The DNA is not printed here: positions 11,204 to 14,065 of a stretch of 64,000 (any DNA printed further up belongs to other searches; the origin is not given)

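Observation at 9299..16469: Operon coupling two paralogous soluble LacI-core::histidine kinases to a REC-GGDEF regulator with a dead EAL domain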

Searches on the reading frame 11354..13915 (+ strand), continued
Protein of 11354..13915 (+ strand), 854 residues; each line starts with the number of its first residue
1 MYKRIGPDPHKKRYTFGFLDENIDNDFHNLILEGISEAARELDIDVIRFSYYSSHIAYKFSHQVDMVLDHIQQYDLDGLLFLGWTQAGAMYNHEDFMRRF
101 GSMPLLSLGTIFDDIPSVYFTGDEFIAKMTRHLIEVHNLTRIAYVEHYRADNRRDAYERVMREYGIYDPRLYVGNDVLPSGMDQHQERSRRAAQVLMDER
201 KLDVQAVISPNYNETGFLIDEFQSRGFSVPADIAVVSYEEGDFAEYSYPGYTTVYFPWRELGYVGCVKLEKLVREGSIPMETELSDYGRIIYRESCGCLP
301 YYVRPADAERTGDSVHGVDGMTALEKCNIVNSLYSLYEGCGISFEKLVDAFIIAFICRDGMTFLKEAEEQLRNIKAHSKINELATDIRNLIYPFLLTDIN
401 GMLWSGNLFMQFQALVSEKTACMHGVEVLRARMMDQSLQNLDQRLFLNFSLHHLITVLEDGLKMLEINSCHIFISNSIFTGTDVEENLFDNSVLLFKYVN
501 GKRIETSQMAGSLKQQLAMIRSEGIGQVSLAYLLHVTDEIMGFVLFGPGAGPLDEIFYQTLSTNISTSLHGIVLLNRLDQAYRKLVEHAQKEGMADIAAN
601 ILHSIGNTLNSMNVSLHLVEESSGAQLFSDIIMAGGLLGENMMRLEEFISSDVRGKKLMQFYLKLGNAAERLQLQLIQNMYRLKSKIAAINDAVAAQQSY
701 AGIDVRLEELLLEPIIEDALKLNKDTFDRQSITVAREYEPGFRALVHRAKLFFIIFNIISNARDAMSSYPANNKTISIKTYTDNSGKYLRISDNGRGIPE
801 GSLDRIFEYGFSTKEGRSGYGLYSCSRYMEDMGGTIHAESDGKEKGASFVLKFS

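Call 12: find_encoding_contigs(protein=P0053, flank=8000, max_places=3)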
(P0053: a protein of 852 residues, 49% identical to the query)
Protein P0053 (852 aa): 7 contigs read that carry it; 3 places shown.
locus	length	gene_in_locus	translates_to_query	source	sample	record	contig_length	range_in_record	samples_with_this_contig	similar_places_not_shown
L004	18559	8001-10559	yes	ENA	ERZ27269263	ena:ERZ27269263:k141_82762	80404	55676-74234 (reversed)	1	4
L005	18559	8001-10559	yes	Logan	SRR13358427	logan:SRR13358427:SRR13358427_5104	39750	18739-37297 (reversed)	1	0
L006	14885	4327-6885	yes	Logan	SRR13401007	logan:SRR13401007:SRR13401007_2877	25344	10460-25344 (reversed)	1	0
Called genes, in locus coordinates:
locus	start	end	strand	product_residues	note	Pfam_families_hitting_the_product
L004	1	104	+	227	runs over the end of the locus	PF01471:PG_binding_1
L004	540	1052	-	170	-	PF01613:Flavin_Reduct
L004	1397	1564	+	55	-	PF12655:CDIF630_02480-like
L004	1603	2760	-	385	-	PF00990:GGDEF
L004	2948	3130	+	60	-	-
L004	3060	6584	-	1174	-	PF01855:POR_N, PF17147:PFOR_II, PF01558:POR, PF10371:EKR, PF12837:Fer4_6 (weak), PF12838:Fer4_7, PF13237:Fer4_10, PF02775:TPP_enzyme_C, +4 more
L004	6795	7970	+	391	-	PF00072:Response_reg, PF00990:GGDEF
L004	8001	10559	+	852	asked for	PF13377:Peripla_BP_3, PF02518:HATPase_c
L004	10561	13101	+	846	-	PF13377:Peripla_BP_3, PF02518:HATPase_c, PF14501:HATPase_c_5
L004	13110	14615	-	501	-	PF01943:Polysacc_synt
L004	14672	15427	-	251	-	PF20085:TGL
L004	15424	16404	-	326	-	-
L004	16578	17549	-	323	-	PF13431:TPR_17 (weak)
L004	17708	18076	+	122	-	PF00072:Response_reg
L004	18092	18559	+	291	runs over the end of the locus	-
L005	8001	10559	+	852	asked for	PF13377:Peripla_BP_3, PF02518:HATPase_c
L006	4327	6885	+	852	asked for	PF13377:Peripla_BP_3, PF02518:HATPase_c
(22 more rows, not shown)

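Call 21: search_protein_families(library=pfam, proteins=[P0080, P0074, P0075, P0079, P0107, P0073], max_evalue=0.01)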
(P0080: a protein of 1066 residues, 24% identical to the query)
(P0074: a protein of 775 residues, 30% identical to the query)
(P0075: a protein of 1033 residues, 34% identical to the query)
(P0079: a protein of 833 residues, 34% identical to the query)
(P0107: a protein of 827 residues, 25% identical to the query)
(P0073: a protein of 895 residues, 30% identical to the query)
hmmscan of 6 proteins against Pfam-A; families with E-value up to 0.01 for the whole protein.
P0080 (1066 aa): 8 families
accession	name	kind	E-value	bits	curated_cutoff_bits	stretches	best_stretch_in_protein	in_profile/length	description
PF13377.12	Peripla_BP_3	-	1.4e-29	103.7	26.5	1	128-290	1-167/167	Periplasmic binding protein-like domain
PF02518.31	HATPase_c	-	4e-22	79.2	26.4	1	938-1065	2-110/111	Histidine kinase-, DNA gyrase B-, and HSP90-like ATPase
PF00532.27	Peripla_BP_1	-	3.3e-21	76.4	22.2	1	13-280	3-274/281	Periplasmic binding proteins and sugar binding domain of LacI family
PF00512.31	HisKA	-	4e-15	56.1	26.9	1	823-889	2-65/66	His Kinase A (phospho-acceptor) domain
PF13492.12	GAF_3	-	1.4e-12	48.6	27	1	648-784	3-129/129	GAF domain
PF13185.12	GAF_2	-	1.1e-11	45.5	28.6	1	647-783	4-136/136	GAF domain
PF01590.32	GAF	-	6.8e-11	43.3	22.4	1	652-782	7-133/133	GAF domain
PF13407.12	Peripla_BP_4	-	7.8e-11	42.4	35.1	1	134-271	117-256/258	Periplasmic binding protein domain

P0074 (775 aa): 2 families
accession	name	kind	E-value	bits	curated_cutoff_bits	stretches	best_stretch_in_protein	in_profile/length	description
PF00990.26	GGDEF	-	5.4e-38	130.7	23.8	1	578-754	1-158/161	Diguanylate cyclase, GGDEF domain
PF13377.12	Peripla_BP_3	-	5.8e-23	82.2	26.5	1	128-283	7-167/167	Periplasmic binding protein-like domain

P0075 (1033 aa): 7 families
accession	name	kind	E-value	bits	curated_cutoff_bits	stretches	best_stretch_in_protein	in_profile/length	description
PF13377.12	Peripla_BP_3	-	1.1e-27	97.6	26.5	1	126-287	2-167/167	Periplasmic binding protein-like domain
PF00532.27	Peripla_BP_1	-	3.3e-19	69.9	22.2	1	8-282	3-278/281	Periplasmic binding proteins and sugar binding domain of LacI family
PF02518.31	HATPase_c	-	6.1e-15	56.1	26.4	1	918-1024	4-109/111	Histidine kinase-, DNA gyrase B-, and HSP90-like ATPase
PF13407.12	Peripla_BP_4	-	4.6e-13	49.7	35.1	1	131-269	118-257/258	Periplasmic binding protein domain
PF08448.16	PAS_4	-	6.3e-11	42.9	23.1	1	638-741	1-109/110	PAS fold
PF14501.12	HATPase_c_5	-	2e-06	28.1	22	1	918-1009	4-90/102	GHKL domain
PF17114.10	Nod1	-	0.0058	17.2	28.2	0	387-450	27-87/145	Gef2-related medial cortical node protein Nod1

P0079 (833 aa): 9 families
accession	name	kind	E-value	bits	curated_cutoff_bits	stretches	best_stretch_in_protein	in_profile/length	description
PF17152.10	CHASE8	-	4e-21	75.6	27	1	41-145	2-102/102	Periplasmic sensor domain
PF02518.31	HATPase_c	-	8.5e-18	65.3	26.4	1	722-828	5-110/111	Histidine kinase-, DNA gyrase B-, and HSP90-like ATPase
PF13185.12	GAF_2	-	9.2e-17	62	28.6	1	396-540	2-134/136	GAF domain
PF12860.13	PAS_7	-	2.8e-08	34.3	27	1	266-379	1-114/115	PAS fold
PF00672.30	HAMP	-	7.6e-08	33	25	1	180-232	2-53/53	HAMP domain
PF01590.32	GAF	-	1e-06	29.7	22.4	1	398-539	2-131/133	GAF domain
PF14501.12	HATPase_c_5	-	4.3e-05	23.8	22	1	719-813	2-91/102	GHKL domain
PF14215.12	bHLH-MYC_N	-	0.00015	22.6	30.2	1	430-517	80-164/181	bHLH-MYC and R2R3-MYB transcription factors N-terminal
PF00989.32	PAS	-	0.00094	19.6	22.6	1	262-300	3-41/113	PAS fold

P0107 (827 aa): 5 families
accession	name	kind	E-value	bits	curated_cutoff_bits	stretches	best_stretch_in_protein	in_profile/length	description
PF07228.17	SpoIIE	-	5.2e-37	128.1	25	1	629-822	4-191/192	Stage II sporulation protein E (SpoIIE)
PF13377.12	Peripla_BP_3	-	1.3e-30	107.1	26.5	1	122-287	2-167/167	Periplasmic binding protein-like domain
PF00532.27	Peripla_BP_1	-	1e-17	64.9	22.2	1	8-257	3-252/281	Periplasmic binding proteins and sugar binding domain of LacI family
PF13407.12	Peripla_BP_4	-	4.5e-08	33.4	35.1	1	140-236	133-221/258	Periplasmic binding protein domain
PF13458.12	Peripla_BP_6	-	0.0017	18.5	31.7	1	106-230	111-224/343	Periplasmic binding protein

P0073 (895 aa): 2 families
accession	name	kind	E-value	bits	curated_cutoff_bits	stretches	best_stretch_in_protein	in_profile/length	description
PF13377.12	Peripla_BP_3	-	2.8e-21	76.8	26.5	1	129-291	1-167/167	Periplasmic binding protein-like domain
PF00532.27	Peripla_BP_1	-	7.9e-05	22.7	22.2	1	17-270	4-261/281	Periplasmic binding proteins and sugar binding domain of LacI family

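Call 22: find_related_loci(query=A1, collection=genome_contigs, flank=6000)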
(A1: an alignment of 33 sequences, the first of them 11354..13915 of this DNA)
Query A1 (854 aa) in genome_contigs; peptide patterns used: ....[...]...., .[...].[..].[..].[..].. (x = any residue, [..] = any of these).
85 stretches matched a pattern; 56 encode a relative of the query (tblastn E <= 1e-3); 47 distinct loci.
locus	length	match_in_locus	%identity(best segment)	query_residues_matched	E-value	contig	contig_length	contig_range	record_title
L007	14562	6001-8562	80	1-854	0e+0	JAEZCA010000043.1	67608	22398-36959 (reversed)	MAG: Bacillota bacterium isolate OH_CBrB_222 k127_2155059, whole genome shotgun sequence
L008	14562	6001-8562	79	1-854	0e+0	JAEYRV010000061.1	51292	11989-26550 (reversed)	MAG: Bacillota bacterium isolate OH_CBB_73 k127_1058715, whole genome shotgun sequence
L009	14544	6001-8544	76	7-854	0e+0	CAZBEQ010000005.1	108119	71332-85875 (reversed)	MAG TPA_asm: uncultured Oscillospiraceae bacterium isolate SRP192927_co3_788 genome assembly, contig: NODE_225_length_10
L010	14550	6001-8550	65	2-854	0e+0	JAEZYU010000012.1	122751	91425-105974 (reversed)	MAG: Bacillota bacterium isolate OH_PFB_25 k127_899259, whole genome shotgun sequence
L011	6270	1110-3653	60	2-854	0e+0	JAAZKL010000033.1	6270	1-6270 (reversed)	MAG: Clostridiaceae bacterium isolate AS22ysBPME_286 16730_AS22, whole genome shotgun sequence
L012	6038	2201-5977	59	11-854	0e+0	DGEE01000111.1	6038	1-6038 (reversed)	MAG TPA_asm: Hungateiclostridiaceae bacterium UBA3934 UBA3934_contig_10417, whole genome shotgun sequence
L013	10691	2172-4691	59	11-854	0e+0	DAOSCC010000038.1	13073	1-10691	MAG TPA_asm: Clostridiales bacterium isolate AMR_MDS_1867 NODE_3222_length_13073_cov_4.623752, whole genome shotgun sequ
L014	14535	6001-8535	58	4-853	0e+0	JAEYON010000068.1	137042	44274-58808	MAG: Bacillota bacterium isolate OH_CBB_153 k127_1798987, whole genome shotgun sequence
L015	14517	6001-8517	57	11-853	0e+0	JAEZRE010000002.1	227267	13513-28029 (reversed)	MAG: Bacillota bacterium isolate OH_PBB_125 k127_846077, whole genome shotgun sequence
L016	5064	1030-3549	57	11-854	0e+0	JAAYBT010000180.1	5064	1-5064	MAG: Clostridiaceae bacterium isolate AS06rmzACSIP_356 301576_AS06, whole genome shotgun sequence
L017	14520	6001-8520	57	11-854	0e+0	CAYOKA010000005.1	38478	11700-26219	MAG TPA_asm: uncultured Oscillospiraceae bacterium isolate binchicken_co39_276 genome assembly, contig: NODE_2518_length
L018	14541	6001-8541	56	2-853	0e+0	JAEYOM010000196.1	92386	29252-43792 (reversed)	MAG: Bacillota bacterium isolate OH_CBB_152 k127_1109443, whole genome shotgun sequence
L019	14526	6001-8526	52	11-853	0e+0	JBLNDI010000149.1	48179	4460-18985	MAG: Bacillota bacterium isolate MAG103 PRJNA950955_bin12_renamed_148, whole genome shotgun sequence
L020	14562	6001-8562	65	1-854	0e+0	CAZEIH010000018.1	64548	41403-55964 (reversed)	MAG TPA_asm: uncultured Oscillospiraceae bacterium isolate binchicken_co39_87 genome assembly, contig: NODE_968_length_6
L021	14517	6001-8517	57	11-853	0e+0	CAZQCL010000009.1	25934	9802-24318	MAG TPA_asm: uncultured Oscillospiraceae bacterium isolate binchicken_co39_235 genome assembly, contig: NODE_4547_length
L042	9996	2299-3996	30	6-580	3e-74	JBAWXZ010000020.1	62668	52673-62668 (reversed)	MAG: Eubacteriales bacterium isolate ELA076 MAG076_20, whole genome shotgun sequence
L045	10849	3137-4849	28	12-597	1e-61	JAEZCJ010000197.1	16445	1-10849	MAG: Bacillota bacterium isolate OH_CBrB_239 k127_2530350, whole genome shotgun sequence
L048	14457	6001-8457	25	13-854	7e-62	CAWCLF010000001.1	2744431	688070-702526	MAG: uncultured Spirochaetota bacterium isolate MFD03726.bin.1.133 genome assembly, contig: contig_29797, whole genome s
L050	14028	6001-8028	27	8-720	8e-69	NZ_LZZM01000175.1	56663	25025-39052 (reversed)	Clostridium puniceum strain DSM 2619 CLPUN_contig000175, whole genome shotgun sequence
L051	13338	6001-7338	35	12-579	4e-48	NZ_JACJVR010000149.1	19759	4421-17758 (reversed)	Cohnella xylanilytica strain DSM 25239 contig_149, whole genome shotgun sequence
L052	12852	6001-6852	35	12-298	1e-47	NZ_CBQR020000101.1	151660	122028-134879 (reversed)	Gorillibacterium massiliense strain G5, whole genome shotgun sequence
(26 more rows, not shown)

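Call 28: predict_structure(alignment_id=A1)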
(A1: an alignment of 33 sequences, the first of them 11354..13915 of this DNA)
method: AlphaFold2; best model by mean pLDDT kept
length: 854 residues; sequences in the alignment: 33
mean_pLDDT: 80.7   pTM: 0.64
mean pLDDT of the five models: 80.7, 79.3, 77.4, 77.1, 75.8
residues with pLDDT >= 90: 211; 70-90: 471; 50-70: 158; < 50: 14
segments of 3 or more residues with pLDDT < 50: 56-58, 87-90
pLDDT, mean of each block of 10 residues (from residue 1): 61 82 68 88 86 53 74 89 57 76 87 88 91 94 89 92 96 89 85 93 93 89 91 89 66 86 94 88 86 82 64 76 91 88 93 91 93 81 88 86 88 88 77 82 82 89 86 82 67 89 84 86 78 80 80 71 88 78 61 53 60 65 64 78 81 84 74 72 65 58 66 86 75 88 83 85 79 85 90 86 78 58 81 88 85 88
secondary structure, 60 per line:
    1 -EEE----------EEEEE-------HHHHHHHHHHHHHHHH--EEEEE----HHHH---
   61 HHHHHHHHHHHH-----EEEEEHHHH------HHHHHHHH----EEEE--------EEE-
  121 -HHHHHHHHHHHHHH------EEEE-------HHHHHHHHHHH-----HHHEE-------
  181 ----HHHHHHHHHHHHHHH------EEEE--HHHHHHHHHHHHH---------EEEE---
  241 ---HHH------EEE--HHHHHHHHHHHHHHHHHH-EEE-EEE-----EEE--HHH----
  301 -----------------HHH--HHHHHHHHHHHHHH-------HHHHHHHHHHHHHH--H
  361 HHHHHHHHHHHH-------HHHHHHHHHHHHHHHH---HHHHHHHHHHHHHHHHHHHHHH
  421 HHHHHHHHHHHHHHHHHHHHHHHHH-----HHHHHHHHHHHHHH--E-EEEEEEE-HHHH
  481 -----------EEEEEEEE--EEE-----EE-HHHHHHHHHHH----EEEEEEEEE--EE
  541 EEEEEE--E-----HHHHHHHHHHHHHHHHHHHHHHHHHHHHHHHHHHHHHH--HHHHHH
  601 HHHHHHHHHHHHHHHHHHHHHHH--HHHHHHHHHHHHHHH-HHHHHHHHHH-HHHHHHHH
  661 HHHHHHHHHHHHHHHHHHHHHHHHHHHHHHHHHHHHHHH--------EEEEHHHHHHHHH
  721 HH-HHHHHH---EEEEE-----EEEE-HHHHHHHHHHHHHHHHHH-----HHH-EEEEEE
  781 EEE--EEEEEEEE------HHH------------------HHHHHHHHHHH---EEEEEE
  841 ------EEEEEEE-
elements in order (helices of 4 or more, strands of 3 or more residues): E2-4 E15-19 H27-42 E45-49 H54-57 H61-72 E78-82 H83-86 H93-100 E105-108 E117-119 H122-135 E142-145 H153-163 H185-199 E206-209 H212-224 E234-237 E253-255 H258-275 E277-279 E281-283 E289-291 H323-336 H344-357 H360-372 H380-395 H399-445 H451-464 E469-475 H477-480 E492-499 E502-504 H513-523 E528-536 E539-546 H555-592 H595-623 H626-640 H642-651 H653-699 E708-711 H712-722 H724-729 E733-737 E743-746 H748-765 E775-783 E786-793 H821-831 E835-840 E847-853
